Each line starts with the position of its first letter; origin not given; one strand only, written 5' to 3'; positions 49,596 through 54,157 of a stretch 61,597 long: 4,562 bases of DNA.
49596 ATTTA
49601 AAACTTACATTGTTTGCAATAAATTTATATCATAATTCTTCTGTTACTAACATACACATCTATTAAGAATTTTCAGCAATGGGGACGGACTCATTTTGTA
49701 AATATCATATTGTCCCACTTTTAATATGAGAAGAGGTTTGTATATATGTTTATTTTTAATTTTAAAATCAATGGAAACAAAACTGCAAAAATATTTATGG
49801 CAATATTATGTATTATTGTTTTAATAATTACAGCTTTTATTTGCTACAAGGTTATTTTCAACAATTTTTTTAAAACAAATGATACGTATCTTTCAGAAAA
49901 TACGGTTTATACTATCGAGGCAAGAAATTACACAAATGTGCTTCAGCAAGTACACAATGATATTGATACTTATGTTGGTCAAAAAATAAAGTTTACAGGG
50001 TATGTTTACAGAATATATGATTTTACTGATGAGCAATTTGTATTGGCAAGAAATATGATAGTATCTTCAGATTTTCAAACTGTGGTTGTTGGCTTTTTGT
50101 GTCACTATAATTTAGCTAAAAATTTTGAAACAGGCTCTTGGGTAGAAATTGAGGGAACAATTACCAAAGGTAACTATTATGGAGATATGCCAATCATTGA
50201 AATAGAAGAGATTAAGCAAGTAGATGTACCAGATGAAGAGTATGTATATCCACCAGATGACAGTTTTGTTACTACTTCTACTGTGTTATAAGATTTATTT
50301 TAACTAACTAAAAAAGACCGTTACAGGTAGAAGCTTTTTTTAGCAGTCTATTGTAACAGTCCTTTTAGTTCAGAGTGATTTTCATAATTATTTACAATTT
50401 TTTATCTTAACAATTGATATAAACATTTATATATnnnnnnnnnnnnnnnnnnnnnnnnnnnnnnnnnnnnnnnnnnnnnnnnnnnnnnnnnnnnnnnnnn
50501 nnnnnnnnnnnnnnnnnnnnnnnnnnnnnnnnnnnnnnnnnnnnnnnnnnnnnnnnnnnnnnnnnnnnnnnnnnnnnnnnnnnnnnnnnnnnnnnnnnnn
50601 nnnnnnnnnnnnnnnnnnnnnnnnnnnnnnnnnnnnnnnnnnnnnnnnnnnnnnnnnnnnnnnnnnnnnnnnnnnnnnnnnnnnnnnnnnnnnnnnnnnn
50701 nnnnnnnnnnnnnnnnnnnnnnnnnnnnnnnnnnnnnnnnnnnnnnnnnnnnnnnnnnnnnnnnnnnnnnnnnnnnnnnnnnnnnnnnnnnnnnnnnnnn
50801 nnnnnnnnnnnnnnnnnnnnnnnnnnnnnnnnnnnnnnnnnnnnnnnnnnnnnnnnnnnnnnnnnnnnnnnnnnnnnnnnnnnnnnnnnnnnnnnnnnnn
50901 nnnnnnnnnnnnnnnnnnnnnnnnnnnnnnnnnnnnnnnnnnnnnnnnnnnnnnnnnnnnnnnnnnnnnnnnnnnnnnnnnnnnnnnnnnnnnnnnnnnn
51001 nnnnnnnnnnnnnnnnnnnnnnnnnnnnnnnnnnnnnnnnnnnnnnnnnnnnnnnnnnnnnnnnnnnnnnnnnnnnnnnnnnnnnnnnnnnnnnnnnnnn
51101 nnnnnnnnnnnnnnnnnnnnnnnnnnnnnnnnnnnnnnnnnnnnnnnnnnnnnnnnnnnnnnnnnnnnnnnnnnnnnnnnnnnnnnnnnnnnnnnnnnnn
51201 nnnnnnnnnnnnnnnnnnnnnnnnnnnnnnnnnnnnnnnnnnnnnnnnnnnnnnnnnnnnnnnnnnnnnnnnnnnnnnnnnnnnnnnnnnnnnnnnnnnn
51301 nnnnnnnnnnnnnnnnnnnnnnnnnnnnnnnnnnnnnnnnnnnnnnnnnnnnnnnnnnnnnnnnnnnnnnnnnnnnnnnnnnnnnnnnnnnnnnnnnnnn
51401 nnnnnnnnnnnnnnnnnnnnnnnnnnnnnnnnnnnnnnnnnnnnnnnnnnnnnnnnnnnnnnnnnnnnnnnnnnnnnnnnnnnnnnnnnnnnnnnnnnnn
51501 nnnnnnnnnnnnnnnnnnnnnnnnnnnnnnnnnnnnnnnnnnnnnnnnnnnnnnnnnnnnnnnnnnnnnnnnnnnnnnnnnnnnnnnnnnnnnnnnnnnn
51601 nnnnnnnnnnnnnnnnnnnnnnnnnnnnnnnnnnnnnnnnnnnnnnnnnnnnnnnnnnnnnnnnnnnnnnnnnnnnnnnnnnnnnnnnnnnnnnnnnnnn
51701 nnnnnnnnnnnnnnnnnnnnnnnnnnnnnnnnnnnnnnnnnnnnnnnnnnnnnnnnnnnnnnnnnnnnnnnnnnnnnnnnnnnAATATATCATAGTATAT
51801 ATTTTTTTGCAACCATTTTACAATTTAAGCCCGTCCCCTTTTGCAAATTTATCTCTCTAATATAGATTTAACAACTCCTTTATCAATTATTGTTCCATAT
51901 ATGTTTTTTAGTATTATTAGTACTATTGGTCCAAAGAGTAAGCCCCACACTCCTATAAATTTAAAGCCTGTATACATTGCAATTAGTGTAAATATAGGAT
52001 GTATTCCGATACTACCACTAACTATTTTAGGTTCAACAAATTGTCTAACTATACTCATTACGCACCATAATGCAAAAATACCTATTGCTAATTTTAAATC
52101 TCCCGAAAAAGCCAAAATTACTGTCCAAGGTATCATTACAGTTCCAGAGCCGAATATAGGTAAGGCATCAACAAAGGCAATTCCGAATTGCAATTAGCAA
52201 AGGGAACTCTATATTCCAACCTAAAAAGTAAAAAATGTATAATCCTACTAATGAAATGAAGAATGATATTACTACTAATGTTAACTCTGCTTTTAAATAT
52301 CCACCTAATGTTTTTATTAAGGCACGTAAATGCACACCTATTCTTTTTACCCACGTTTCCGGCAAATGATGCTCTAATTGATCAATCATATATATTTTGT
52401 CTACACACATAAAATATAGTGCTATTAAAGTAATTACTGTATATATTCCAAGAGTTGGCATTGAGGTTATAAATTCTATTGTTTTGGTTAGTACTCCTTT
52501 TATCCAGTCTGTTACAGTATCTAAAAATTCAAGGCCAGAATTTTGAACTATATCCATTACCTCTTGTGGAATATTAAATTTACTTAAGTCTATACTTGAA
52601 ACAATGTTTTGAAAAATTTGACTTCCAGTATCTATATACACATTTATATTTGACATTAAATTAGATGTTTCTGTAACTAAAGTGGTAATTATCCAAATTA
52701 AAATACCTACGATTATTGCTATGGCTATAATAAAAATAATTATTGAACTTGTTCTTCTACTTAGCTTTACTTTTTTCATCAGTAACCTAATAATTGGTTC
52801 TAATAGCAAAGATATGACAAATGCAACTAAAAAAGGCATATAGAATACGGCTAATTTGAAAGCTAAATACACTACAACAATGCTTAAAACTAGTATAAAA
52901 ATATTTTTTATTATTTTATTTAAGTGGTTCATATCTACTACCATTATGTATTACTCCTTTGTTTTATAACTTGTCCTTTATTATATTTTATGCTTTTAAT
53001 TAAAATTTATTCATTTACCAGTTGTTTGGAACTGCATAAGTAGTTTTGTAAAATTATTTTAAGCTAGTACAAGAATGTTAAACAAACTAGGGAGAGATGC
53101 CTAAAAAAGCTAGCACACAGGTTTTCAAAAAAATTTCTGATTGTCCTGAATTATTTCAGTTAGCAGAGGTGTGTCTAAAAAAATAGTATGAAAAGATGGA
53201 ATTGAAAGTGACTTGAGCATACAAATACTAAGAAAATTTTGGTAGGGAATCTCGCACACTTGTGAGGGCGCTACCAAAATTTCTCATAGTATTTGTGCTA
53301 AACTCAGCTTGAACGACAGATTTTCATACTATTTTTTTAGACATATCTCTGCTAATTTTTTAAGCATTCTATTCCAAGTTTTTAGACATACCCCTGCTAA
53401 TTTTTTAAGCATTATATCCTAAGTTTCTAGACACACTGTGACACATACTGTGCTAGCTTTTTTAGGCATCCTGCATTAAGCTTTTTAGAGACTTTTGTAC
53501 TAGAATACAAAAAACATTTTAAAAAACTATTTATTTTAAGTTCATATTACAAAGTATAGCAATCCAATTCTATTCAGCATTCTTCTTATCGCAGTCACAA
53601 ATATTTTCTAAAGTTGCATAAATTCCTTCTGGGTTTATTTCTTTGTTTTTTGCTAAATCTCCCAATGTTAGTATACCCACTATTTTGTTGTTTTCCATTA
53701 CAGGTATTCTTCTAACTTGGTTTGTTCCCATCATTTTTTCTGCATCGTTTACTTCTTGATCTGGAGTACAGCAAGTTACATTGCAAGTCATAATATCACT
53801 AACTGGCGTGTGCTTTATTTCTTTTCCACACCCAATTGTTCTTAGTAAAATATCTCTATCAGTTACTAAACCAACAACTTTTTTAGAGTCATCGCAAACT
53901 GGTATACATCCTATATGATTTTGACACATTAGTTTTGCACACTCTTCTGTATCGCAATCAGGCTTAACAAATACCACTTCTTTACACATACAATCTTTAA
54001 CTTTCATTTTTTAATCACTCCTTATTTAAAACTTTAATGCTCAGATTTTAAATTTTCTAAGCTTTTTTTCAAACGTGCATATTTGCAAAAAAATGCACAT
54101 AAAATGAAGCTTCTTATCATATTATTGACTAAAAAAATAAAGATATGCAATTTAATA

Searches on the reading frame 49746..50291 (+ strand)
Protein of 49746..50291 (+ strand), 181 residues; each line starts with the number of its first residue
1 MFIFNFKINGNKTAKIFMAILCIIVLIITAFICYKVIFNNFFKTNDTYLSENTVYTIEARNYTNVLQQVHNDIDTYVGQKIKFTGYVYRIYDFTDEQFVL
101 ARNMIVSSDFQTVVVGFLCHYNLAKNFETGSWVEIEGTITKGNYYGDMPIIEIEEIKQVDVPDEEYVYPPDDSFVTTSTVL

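Call 6: search_protein_families(library=pfam, proteins=[window:49746-50291:+])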
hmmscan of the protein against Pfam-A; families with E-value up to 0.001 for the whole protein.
window:49746-50291:+ (181 aa): 1 family
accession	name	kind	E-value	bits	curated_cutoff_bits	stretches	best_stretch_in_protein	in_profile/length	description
PF21537.2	DUF1980_C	-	7.9e-26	90.8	25.9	1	46-169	16-141/141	DUF1980 C-terminal domain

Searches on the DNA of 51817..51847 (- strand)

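Call 64: build_rna_model(alignment_id=A1, structure=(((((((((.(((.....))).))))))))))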
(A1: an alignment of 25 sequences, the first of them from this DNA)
Model R1 built from alignment A1 (25 sequences, 31 columns); structure: as given.
model positions 31; base pairs 12; branch points 0; effective number of sequences 25; information 1.451 bits per position. Calibrated on 0.2 Mb of random sequence (short: E-values are rough).
structure used (alignment columns):
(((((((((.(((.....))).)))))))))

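Call 65: search_with_rna_model(model_id=R1, source=window, filters=off, max_evalue=10)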
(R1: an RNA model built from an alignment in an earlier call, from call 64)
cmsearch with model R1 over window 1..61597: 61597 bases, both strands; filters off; matches with E-value up to 10: 68.
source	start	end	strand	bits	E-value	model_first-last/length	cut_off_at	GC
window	51817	51847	-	54.4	8.1e-15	1-31/31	no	0.39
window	26888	26918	+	52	5e-14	1-31/31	no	0.39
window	29718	29748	-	47.7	1.4e-12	1-31/31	no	0.35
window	28920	28950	+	43.5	3.2e-11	1-31/31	no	0.35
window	1831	1862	+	28.9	2.1e-06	1-31/31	no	0.44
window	49673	49702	+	25.1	3.9e-05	1-31/31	no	0.43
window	28242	28260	-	17.9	0.0092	1-31/31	no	0.26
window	6927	6957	+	17.6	0.012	1-31/31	no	0.39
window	804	833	-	17.2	0.017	1-31/31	no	0.37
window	6927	6957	-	16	0.041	1-31/31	no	0.39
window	54066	54089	+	15.7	0.052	1-31/31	no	0.29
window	54933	54956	+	15.3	0.067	1-31/31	no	0.29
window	16447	16468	+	14.5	0.12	1-31/31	no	0.23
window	16447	16468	-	14.5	0.12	1-31/31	no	0.23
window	5115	5155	+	13.8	0.21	1-31/31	no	0.32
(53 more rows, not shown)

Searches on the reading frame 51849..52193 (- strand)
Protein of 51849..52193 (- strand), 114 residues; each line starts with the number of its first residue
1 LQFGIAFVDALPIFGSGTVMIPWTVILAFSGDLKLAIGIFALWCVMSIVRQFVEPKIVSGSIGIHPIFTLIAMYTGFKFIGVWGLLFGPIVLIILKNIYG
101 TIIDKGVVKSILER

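Call 6: search_protein_families(library=pfam, proteins=[window:51849-52193:-])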
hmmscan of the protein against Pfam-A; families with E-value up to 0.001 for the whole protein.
window:51849-52193:- (114 aa): 1 family
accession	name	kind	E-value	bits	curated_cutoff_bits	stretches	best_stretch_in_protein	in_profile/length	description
PF01594.21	AI-2E_transport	-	6e-16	59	34.3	1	6-101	229-325/327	AI-2E family transporter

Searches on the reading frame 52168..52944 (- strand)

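Call 54: search_protein_families(library=pfam, proteins=[window:52168-52944:-], max_evalue=0.01)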
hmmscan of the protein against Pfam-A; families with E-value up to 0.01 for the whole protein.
window:52168-52944:- (258 aa): 1 family
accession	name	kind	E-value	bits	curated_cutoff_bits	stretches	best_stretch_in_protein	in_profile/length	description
PF01594.21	AI-2E_transport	-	7.1e-23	81.7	34.3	1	15-239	4-217/327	AI-2E family transporter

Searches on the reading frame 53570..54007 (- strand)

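Call 54: search_protein_families(library=pfam, proteins=[window:53570-54007:-], max_evalue=0.01)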
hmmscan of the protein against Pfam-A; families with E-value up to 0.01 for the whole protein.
window:53570-54007:- (145 aa): 1 family
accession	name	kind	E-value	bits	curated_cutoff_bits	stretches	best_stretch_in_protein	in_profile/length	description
PF00571.33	CBS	-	1.8e-29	102.3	24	2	69-120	1-53/57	CBS domain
